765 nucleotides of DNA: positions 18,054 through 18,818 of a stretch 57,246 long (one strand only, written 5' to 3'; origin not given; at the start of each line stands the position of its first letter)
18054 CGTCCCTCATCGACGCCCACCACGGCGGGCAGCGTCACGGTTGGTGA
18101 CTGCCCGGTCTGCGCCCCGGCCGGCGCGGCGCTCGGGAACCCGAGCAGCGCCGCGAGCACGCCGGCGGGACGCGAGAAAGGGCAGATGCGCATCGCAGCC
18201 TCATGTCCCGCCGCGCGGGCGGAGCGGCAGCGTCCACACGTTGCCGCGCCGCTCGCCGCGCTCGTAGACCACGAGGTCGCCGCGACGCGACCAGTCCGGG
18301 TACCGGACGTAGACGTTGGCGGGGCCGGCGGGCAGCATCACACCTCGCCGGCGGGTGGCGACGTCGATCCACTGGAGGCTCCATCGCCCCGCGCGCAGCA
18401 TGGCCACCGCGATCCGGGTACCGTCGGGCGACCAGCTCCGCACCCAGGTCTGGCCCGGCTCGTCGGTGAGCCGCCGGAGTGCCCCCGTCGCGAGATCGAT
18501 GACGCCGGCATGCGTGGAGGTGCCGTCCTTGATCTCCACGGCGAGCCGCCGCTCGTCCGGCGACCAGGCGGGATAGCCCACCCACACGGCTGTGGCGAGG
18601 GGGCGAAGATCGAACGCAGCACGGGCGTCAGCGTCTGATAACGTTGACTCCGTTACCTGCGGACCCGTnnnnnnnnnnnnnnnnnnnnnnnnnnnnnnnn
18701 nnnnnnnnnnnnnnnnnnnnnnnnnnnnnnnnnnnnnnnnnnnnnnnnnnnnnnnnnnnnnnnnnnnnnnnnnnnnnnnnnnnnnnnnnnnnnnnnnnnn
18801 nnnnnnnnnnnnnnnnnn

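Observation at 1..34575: A 96-nt, perfectly conserved, co-oriented repeat marks breakpoints between unrelated truncated genes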

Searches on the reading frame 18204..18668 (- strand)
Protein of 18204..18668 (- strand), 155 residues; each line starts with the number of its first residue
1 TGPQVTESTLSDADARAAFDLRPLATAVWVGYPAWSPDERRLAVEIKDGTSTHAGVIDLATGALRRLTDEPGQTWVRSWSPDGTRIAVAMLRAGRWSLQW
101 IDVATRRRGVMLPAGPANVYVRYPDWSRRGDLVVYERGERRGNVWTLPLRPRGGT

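Call 16: search_protein_families(library=pfam, proteins=[window:18204-18668:-], max_evalue=0.01)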
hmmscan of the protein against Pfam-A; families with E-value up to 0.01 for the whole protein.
window:18204-18668:- (155 aa): 2 families
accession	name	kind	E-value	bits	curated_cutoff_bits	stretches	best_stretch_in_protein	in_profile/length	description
PF07676.18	PD40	-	4.2e-05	23.8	20.9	0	65-87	2-24/38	WD40-like Beta Propeller Repeat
PF25174.1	Beta-prop_THOC3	-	0.00091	18.7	305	1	34-148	53-159/272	THOC3 beta-propeller domain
